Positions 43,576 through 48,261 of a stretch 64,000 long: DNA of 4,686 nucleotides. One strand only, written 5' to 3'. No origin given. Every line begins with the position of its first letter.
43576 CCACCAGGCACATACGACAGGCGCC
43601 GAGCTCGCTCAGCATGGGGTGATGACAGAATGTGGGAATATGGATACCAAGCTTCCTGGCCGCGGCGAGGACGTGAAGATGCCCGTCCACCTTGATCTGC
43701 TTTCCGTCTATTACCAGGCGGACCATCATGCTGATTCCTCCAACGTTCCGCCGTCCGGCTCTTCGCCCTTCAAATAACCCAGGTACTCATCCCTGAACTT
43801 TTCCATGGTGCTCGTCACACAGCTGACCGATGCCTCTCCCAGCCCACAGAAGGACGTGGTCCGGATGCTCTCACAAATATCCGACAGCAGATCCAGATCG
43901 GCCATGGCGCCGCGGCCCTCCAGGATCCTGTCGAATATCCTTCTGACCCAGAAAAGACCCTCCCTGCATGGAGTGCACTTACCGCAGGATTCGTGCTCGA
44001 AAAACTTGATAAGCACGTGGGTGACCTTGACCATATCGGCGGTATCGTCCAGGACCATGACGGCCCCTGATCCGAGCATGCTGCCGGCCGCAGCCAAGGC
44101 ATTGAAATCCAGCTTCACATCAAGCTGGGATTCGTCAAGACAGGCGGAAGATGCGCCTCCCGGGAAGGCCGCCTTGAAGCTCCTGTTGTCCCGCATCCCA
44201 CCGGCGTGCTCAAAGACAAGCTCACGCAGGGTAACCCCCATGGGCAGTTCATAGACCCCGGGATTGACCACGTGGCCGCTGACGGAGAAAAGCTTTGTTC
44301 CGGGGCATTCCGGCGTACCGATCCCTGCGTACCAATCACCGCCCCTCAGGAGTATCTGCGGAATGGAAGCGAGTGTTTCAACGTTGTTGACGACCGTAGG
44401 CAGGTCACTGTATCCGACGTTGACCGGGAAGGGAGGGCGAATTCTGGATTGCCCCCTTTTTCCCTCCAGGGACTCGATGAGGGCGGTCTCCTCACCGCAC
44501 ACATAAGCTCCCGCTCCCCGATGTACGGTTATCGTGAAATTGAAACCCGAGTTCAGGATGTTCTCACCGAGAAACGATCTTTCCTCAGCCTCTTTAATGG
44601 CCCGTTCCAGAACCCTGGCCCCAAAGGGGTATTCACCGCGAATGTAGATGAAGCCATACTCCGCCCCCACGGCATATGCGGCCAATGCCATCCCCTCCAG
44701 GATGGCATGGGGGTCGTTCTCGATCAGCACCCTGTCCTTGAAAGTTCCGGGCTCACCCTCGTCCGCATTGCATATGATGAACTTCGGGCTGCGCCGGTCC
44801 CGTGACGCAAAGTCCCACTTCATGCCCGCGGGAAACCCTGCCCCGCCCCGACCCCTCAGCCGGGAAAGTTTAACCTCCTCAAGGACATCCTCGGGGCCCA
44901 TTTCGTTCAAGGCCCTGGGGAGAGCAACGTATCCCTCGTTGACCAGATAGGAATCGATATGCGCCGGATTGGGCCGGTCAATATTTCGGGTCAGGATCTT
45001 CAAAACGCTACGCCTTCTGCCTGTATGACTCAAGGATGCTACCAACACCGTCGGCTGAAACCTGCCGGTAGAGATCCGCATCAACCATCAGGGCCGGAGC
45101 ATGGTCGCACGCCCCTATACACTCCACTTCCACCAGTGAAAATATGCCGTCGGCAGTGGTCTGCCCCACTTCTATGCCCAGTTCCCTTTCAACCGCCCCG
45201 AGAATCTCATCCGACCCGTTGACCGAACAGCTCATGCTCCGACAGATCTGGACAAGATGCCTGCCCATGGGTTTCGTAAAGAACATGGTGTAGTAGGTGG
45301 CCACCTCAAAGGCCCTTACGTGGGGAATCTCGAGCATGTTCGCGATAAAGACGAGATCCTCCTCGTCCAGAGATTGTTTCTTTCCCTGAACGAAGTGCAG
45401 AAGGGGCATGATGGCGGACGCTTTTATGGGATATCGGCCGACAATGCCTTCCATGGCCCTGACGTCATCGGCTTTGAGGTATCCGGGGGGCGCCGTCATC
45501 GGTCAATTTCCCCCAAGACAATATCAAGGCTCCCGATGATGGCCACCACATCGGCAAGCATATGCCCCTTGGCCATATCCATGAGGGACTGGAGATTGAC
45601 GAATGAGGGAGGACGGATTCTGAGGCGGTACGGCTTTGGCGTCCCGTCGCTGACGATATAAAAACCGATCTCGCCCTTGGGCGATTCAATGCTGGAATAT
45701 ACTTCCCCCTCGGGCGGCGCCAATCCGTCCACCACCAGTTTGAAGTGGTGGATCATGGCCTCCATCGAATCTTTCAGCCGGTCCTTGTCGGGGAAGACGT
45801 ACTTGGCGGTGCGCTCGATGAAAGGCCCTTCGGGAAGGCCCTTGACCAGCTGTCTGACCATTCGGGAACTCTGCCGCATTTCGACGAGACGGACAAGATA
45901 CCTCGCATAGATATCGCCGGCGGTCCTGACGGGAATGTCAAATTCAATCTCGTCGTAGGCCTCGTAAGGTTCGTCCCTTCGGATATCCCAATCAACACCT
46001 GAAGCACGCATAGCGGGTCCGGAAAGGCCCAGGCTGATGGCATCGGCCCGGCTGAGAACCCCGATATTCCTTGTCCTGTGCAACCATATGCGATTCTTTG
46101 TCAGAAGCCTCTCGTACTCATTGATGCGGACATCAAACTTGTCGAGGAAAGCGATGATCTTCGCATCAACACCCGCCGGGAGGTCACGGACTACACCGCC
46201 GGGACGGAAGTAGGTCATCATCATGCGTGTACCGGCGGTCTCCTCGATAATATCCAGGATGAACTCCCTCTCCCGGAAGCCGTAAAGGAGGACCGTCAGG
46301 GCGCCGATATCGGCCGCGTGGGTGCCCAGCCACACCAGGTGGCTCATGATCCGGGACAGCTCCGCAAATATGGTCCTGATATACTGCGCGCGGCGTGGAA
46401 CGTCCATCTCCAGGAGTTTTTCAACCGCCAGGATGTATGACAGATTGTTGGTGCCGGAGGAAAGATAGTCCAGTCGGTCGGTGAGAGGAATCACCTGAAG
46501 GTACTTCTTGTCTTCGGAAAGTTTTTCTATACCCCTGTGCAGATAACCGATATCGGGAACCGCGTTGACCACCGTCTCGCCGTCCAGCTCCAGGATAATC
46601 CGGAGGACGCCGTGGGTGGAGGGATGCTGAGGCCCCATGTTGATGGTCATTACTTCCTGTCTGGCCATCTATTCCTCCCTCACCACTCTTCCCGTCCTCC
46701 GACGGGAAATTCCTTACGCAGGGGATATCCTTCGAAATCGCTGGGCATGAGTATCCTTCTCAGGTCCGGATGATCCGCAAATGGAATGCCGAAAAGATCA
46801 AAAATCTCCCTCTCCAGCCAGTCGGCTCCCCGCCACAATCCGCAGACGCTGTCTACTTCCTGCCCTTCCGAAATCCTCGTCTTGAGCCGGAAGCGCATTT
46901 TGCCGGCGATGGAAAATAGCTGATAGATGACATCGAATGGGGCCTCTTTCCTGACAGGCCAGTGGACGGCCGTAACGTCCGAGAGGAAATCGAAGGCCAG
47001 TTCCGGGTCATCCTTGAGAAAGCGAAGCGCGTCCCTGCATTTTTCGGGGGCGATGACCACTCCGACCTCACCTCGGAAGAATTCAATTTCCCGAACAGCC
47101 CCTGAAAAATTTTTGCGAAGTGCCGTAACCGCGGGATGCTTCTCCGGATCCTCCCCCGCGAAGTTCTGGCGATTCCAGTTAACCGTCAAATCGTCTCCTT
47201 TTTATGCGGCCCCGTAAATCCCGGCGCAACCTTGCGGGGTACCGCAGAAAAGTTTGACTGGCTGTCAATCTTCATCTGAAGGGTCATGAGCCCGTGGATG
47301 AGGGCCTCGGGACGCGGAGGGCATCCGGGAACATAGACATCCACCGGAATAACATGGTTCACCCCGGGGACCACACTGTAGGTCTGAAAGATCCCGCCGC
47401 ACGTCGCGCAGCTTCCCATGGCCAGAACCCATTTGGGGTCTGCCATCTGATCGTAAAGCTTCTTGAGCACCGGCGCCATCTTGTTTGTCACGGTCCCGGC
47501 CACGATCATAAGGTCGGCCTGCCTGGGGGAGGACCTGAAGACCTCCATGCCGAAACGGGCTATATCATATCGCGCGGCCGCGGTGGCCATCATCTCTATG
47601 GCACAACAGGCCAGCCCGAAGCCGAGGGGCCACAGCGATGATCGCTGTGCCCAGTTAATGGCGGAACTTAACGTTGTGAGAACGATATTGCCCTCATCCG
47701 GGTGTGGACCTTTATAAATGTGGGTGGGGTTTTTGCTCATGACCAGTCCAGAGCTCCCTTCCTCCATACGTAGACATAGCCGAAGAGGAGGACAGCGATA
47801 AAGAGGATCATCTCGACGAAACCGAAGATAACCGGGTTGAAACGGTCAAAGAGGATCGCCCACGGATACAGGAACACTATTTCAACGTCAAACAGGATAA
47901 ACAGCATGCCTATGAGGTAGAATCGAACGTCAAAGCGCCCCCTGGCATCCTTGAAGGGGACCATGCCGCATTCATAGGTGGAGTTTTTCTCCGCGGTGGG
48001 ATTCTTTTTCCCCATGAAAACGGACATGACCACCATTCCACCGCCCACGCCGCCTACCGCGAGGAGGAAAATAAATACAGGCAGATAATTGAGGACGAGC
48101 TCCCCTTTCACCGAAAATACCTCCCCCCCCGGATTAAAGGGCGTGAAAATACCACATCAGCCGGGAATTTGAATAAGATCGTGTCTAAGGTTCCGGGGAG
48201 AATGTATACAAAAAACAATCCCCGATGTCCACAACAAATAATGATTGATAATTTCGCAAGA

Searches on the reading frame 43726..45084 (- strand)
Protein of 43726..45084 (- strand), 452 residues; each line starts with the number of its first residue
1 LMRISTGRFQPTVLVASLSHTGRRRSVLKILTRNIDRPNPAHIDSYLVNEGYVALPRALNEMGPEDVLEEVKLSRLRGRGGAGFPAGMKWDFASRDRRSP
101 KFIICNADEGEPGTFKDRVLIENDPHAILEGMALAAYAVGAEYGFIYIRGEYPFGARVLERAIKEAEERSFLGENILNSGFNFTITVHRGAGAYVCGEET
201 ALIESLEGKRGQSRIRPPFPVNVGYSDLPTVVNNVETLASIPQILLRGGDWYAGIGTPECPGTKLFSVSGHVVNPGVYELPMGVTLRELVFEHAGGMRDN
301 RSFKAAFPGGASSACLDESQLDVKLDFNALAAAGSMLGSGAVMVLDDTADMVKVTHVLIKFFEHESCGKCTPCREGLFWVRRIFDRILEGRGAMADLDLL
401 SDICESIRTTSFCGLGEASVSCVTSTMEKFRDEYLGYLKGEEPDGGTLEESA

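Call 4: search_protein_families(library=pfam, proteins=[window:43726-45084:-], max_evalue=0.01)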
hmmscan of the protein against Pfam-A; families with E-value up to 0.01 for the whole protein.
window:43726-45084:- (452 aa): 4 families
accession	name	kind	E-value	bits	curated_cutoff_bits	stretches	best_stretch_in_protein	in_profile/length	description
PF01512.22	Complex1_51K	-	2e-49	167.8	31.2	1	71-242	1-149/150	Nuo51 FMN-binding domain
PF10589.14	NADH_4Fe-4S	-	4.8e-30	103.7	23.5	1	354-435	2-83/85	NADH-ubiquinone oxidoreductase-F iron-sulfur binding region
PF22461.2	SLBB_2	-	3.6e-09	37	27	1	264-327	1-65/79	SLBB domain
PF10531.15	SLBB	-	1e-08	35.3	27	1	266-302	2-37/55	SLBB domain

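Call 5: search_protein_families(library=ncbifam, proteins=[window:43726-45084:-], max_evalue=0.001)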
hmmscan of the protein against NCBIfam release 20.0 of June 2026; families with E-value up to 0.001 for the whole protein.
window:43726-45084:- (452 aa): 6 families
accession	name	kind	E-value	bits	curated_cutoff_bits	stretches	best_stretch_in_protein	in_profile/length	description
TIGR01959.1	nuoF_fam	equivalog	2e-172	573.3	558.65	1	31-435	2-407/410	NADH-quinone oxidoreductase subunit NuoF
NF010120.0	PRK13596.1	equivalog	5.2e-133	443.7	389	1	57-433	33-412/433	NADH-quinone oxidoreductase subunit NuoF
NF008436.0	PRK11278.1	equivalog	1.3e-126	423.1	749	1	34-438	18-426/448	NADH-quinone oxidoreductase subunit NuoF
TIGR04481.1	PR_assoc_PrdC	equivalog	1.8e-10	40.2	490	1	65-243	74-224/425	proline reductase-associated electron transfer protein PrdC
NF003454.1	PRK05035.1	equivalog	4.4e-09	35.4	345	1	60-248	119-281/556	electron transport complex subunit RsxC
TIGR01945.1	rnfC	subfamily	7.3e-09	34.7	245.95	1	60-248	117-278/435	RnfABCDGE type electron transport complex subunit C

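Call 72: search_solved_structures(query=window:43726-45003:-, max_evalue=1e-60)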
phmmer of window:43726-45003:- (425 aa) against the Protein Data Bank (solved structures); distinct sequences matched with E-value up to 1e-60: 61 (the best 60 are shown).
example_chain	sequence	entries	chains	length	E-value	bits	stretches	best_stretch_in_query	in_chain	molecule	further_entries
7t2r_B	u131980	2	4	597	6.6e-137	459.9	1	4-414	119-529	NiFe hydrogenase subunit B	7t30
7q4v_B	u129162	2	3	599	3.6e-135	454.2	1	6-419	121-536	Iron hydrogenase HydB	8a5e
9bov_B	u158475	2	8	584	6.4e-134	450.1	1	2-414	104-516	NADH dehydrogenase (Quinone)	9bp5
7q4w_B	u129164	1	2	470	2.2e-133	448.3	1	16-419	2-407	Iron hydrogenase HydB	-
8a6t_B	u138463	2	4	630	9.6e-132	442.9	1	6-419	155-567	Electron bifurcating hydrogenase subunit HydB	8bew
8e9g_F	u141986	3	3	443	1.1e-130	439.3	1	3-416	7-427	NADH-quinone oxidoreductase subunit F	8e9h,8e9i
8oh5_B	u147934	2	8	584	1.2e-128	432.7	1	2-413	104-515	NAD-reducing hydrogenase subunit HoxF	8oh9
7p5h_B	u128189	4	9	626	3.1e-128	431.3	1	15-418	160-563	Fe-hydrogenase, subunit beta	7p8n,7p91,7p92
6hl2_B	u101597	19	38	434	1.2e-127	429.5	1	3-412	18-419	NADH-quinone oxidoreductase subunit F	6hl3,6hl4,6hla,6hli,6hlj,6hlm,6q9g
7q5y_C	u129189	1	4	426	1.2e-127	429.4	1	3-412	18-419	NADH-quinone oxidoreductase subunit F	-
6q9c_B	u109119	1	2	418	2e-127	428.6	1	3-411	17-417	NADH-quinone oxidoreductase subunit F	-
6r7p_B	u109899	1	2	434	3e-127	428.1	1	3-412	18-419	NADH-quinone oxidoreductase subunit F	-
9fii_B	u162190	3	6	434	4.1e-127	427.7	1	3-412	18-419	NADH-quinone oxidoreductase subunit F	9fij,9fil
6q9k_B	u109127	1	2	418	5.3e-127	427.3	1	3-411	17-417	NADH-quinone oxidoreductase subunit F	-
9fdj_B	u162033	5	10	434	1.1e-126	426.2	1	3-412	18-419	NADH-quinone oxidoreductase subunit F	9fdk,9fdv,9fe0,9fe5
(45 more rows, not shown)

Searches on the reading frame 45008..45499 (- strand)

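Call 4: search_protein_families(library=pfam, proteins=[window:45008-45499:-], max_evalue=0.01)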
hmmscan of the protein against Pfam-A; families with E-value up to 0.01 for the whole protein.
window:45008-45499:- (163 aa): 1 family
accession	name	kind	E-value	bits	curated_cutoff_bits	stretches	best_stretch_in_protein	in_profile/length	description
PF01257.25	2Fe-2S_thioredx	-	9.5e-48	162.2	24.8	1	17-160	2-145/145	Thioredoxin-like [2Fe-2S] ferredoxin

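Call 5: search_protein_families(library=ncbifam, proteins=[window:45008-45499:-], max_evalue=0.001)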
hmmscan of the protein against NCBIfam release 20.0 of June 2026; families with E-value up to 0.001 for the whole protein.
window:45008-45499:- (163 aa): 9 families
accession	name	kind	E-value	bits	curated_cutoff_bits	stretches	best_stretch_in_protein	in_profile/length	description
NF005725.0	PRK07539.1-5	equivalog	1.2e-45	155.3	220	1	10-161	19-173/174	NADH-quinone oxidoreductase subunit NuoE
TIGR01958.1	nuoE_fam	subfamily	2e-43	148.1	142.4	1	17-160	3-148/148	NADH-quinone oxidoreductase subunit NuoE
NF005722.0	PRK07539.1-2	equivalog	2.4e-41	141.4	141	1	10-159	7-156/157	NADH-quinone oxidoreductase subunit NuoE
NF005721.0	PRK07539.1-1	equivalog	4.3e-41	141.1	308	1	14-161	32-179/292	NADH-quinone oxidoreductase subunit NuoE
NF005747.0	PRK07571.1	equivalog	1.9e-34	118.8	224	1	13-161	22-170/173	bidirectional hydrogenase complex protein HoxE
NF005723.0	PRK07539.1-3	equivalog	3.2e-33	114.8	226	1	10-151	4-148/158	NADH-quinone oxidoreductase subunit NuoE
NF005724.0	PRK07539.1-4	equivalog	3.2e-32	112.3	280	1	16-159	26-172/240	NADH-quinone oxidoreductase subunit NuoE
NF004638.0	PRK05988.1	equivalog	2.4e-30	105.4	198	1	11-160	9-158/159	formate dehydrogenase subunit gamma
NF009040.0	PRK12373.1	equivalog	3.6e-29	102.7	514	1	19-159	26-169/400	NADH-quinone oxidoreductase subunit E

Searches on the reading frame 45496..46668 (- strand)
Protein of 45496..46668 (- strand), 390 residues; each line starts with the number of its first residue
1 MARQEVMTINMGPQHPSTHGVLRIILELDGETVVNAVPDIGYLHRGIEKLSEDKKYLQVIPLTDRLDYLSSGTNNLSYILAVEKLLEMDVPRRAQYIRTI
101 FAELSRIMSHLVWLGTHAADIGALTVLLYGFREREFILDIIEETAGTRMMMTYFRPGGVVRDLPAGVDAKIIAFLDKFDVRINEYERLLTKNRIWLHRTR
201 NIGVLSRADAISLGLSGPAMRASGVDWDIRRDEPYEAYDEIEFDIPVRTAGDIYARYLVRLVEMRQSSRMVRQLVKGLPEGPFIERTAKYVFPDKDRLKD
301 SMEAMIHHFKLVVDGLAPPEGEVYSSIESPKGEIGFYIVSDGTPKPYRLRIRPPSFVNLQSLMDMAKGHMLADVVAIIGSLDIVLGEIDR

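Call 6: search_protein_families(library=ncbifam, proteins=[window:45496-46668:-], max_evalue=1e-10)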
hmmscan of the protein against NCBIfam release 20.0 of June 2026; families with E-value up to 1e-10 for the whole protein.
window:45496-46668:- (390 aa): 7 families
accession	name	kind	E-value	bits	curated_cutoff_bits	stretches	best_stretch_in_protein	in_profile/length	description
TIGR01962.1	NuoD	equivalog_domain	1.1e-176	587.4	459.35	1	6-390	2-386/386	NADH dehydrogenase (quinone) subunit D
NF004739.1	PRK06075.1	equivalog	2e-171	570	360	1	7-390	1-384/384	NADH-quinone oxidoreductase subunit D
NF009808.0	PRK13292.1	equivalog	4.1e-148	494.6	1156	1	4-390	405-791/791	NADH-quinone oxidoreductase subunit B/C/D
NF008974.0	PRK12322.1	equivalog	3.4e-141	470.4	522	1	2-390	2-366/366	NADH-quinone oxidoreductase subunit D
NF008728.0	PRK11742.1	equivalog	4.5e-129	431.5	840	1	3-390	211-598/598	NADH-quinone oxidoreductase subunit C/D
NF005649.0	PRK07415.1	equivalog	7.7e-125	417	583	1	2-390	6-394/394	NAD(P)H-quinone oxidoreductase subunit H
NF040602.1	F420_dehyd_FpoD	exception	9.3e-110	367.1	600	1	4-390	5-372/372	F420H2 dehydrogenase subunit FpoD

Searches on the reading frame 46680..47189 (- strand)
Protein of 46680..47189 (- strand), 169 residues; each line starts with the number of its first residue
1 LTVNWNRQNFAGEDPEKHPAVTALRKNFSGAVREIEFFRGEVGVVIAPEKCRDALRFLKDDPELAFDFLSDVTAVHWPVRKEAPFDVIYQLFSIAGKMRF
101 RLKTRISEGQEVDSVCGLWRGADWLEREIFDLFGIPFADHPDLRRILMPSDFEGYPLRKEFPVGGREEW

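Call 6: search_protein_families(library=ncbifam, proteins=[window:46680-47189:-], max_evalue=1e-10)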
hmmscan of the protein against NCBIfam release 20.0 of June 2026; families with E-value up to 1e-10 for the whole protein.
window:46680-47189:- (169 aa): 16 families
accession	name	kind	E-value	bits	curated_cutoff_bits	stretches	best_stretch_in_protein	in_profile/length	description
NF004733.0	PRK06074.1-5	equivalog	2.8e-41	141.4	225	1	23-167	12-155/203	NADH-quinone oxidoreductase subunit C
TIGR01961.1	NuoC_fam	subfamily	9.2e-40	136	122.45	1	45-164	4-121/122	NADH (or F420H2) dehydrogenase, subunit C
NF005856.0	PRK07785.1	equivalog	7.5e-36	124.2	224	1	24-165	84-226/246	NADH-quinone oxidoreductase subunit C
NF006304.0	PRK08491.1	equivalog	9.1e-33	113.9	228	1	41-167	58-180/263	NADH-quinone oxidoreductase subunit C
NF009808.0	PRK13292.1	equivalog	9.6e-30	103.1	1156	1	20-163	227-375/791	NADH-quinone oxidoreductase subunit B/C/D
NF005832.0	PRK07735.1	equivalog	1.1e-29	103.9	431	1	44-161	309-423/430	NADH-quinone oxidoreductase subunit C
NF004730.0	PRK06074.1-1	equivalog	4e-29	101.9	193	1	23-167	11-162/200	NADH-quinone oxidoreductase subunit C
NF008728.0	PRK11742.1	equivalog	9e-26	90.4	840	1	9-163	13-174/598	NADH-quinone oxidoreductase subunit C/D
NF004731.0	PRK06074.1-3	equivalog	2.5e-23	83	303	1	49-165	34-149/207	NADH-quinone oxidoreductase subunit C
NF004737.0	PRK06074.2-4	equivalog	8.4e-23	81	144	1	46-163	15-126/150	NADH-quinone oxidoreductase subunit C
NF009141.0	PRK12494.1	equivalog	2.5e-21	76.3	175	1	100-161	101-163/175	NAD(P)H-quinone oxidoreductase subunit J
NF004732.0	PRK06074.1-4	equivalog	8.9e-21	74.7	376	1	84-166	116-200/250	NADH-quinone oxidoreductase subunit C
NF040611.1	F420_dehyd_FpoC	exception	2.5e-20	73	220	1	23-161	9-146/158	F420H2 dehydrogenase subunit FpoC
NF004735.0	PRK06074.2-2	equivalog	1.1e-19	70.9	176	1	23-161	9-146/158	NADH-quinone oxidoreductase subunit C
NF004734.0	PRK06074.2-1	equivalog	6.4e-15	55.5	169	1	52-163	39-151/164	NADH-quinone oxidoreductase subunit C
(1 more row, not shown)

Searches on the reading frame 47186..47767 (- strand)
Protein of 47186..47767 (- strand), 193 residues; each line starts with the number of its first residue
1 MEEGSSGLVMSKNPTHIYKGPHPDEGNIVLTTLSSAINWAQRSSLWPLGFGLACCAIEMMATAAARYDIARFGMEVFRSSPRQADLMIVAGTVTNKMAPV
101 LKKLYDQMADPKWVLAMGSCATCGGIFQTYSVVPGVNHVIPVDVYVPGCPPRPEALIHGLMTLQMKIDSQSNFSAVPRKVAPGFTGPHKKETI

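Call 6: search_protein_families(library=ncbifam, proteins=[window:47186-47767:-], max_evalue=1e-10)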
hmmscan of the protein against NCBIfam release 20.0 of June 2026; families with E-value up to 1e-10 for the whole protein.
window:47186-47767:- (193 aa): 11 families
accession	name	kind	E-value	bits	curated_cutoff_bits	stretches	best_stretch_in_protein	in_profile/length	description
NF011394.0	PRK14819.1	equivalog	5.5e-76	255.6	312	1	27-171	15-160/264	NADH-quinone oxidoreductase subunit B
NF011390.0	PRK14815.1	equivalog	6.8e-75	250.4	281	1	10-179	2-169/183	NADH dehydrogenase subunit B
NF005012.1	PRK06411.1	subfamily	1.6e-74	249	116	1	25-171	16-162/166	NADH-quinone oxidoreductase subunit NuoB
NF009808.0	PRK13292.1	equivalog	6e-72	242.7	1156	1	26-172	8-154/791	NADH-quinone oxidoreductase subunit B/C/D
TIGR01957.1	nuoB_fam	subfamily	2e-71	238.6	142.7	1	28-169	2-144/145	NADH-quinone oxidoreductase subunit B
NF011391.0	PRK14816.1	equivalog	2.3e-67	226.4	283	1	25-179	34-189/196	NADH-quinone oxidoreductase subunit B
NF011395.0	PRK14820.1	equivalog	1.7e-63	213.7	263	1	24-171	13-161/180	NADH-quinone oxidoreductase subunit B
NF011388.0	PRK14813.1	equivalog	2e-63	213.6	294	1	25-168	10-154/189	NADH dehydrogenase subunit B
NF011393.0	PRK14818.1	equivalog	3.5e-61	205.7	255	1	31-172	19-160/173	NADH dehydrogenase subunit B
NF011389.0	PRK14814.1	equivalog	5.8e-60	202.3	285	1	28-171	18-161/186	NADH dehydrogenase subunit B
NF011392.0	PRK14817.1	equivalog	6.4e-58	195.4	271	1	31-182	24-174/182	NADH-quinone oxidoreductase subunit B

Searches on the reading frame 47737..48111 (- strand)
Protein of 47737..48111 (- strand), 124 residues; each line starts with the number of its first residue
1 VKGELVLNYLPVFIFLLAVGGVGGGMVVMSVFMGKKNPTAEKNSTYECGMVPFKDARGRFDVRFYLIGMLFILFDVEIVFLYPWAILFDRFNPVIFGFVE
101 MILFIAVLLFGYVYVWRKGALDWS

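Call 6: search_protein_families(library=ncbifam, proteins=[window:47737-48111:-], max_evalue=1e-10)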
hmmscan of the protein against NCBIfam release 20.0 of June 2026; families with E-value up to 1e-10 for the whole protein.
window:47737-48111:- (124 aa): 4 families
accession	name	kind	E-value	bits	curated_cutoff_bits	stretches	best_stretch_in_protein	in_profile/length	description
NF005839.0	PRK07756.1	equivalog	1e-30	106.5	163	1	7-123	7-121/122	NADH-quinone oxidoreductase subunit A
NF005922.0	PRK07928.1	equivalog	2.7e-30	105.2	155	1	8-123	3-118/119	NADH-quinone oxidoreductase subunit A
NF006303.0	PRK08489.1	equivalog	4e-29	101.8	145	1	8-123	9-125/129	NAD(P)H-quinone oxidoreductase subunit 3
NF005022.0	PRK06432.1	equivalog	6.9e-12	45.6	164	1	44-123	72-149/151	NADH dehydrogenase subunit A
